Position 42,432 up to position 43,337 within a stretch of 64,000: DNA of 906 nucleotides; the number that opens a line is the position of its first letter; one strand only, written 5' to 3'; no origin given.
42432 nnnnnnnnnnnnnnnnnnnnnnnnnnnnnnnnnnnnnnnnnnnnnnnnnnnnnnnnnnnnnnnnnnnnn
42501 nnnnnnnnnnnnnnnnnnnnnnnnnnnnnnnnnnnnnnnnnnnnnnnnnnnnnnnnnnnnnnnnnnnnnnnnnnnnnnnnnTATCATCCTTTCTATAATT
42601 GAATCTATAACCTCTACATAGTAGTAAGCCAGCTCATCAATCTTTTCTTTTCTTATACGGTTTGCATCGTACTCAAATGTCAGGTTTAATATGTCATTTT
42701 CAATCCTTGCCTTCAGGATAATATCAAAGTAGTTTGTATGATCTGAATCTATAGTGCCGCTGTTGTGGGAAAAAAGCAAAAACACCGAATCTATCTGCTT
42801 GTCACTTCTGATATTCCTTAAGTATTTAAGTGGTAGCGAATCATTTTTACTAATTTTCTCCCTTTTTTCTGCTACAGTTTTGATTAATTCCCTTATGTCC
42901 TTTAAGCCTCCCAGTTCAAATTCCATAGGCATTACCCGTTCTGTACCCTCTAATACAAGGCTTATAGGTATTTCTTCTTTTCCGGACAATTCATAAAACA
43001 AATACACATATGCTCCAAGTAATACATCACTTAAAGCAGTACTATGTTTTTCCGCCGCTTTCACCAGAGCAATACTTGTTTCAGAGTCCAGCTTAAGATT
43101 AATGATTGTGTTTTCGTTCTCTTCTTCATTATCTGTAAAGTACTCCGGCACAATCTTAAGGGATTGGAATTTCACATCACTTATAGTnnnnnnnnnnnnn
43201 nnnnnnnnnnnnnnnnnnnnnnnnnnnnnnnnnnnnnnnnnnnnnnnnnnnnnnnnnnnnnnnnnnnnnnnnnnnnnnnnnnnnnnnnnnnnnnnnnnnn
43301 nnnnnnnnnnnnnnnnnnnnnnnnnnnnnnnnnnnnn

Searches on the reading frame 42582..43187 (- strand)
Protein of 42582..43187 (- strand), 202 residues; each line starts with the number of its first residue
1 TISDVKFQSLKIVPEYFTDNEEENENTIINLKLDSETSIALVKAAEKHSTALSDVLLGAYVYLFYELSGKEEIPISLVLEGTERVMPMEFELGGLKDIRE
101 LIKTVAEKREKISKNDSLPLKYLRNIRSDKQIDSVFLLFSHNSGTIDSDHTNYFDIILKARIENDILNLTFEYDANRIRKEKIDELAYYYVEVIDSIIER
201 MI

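Call 40: search_protein_families(library=ncbifam, proteins=[window:42582-43187:-], max_evalue=1)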
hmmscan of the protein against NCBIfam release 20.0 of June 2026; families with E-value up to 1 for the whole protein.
seq(202 aa): 4 families
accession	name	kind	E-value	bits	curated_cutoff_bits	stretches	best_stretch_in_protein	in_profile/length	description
TIGR03443.1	alpha_am_amid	equivalog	0.00049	17.6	1030.1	1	24-194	22-197/1390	L-aminoadipate-semialdehyde dehydrogenase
NF004282.0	PRK05691.1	subfamily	0.0009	15.3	4090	2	13-76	883-946/4334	non-ribosomal peptide synthase/polyketide synthase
TIGR01720.1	NRPS-para261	subfamily_domain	0.0039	17.1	74.2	1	118-200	46-128/155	non-ribosomal peptide synthase domain TIGR01720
NF047366.1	TscT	equivalog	0.021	15.3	100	1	163-201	44-82/100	type II toxin-antitoxin system toxin TscT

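Call 41: search_protein_families(library=pfam, proteins=[window:42582-43187:-], max_evalue=1)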
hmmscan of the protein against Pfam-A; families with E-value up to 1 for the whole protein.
seq(202 aa): 1 family
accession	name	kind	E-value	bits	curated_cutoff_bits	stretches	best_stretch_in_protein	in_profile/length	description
PF00668.25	Condensation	-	5e-10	39.1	30.6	1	18-199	217-435/456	Condensation domain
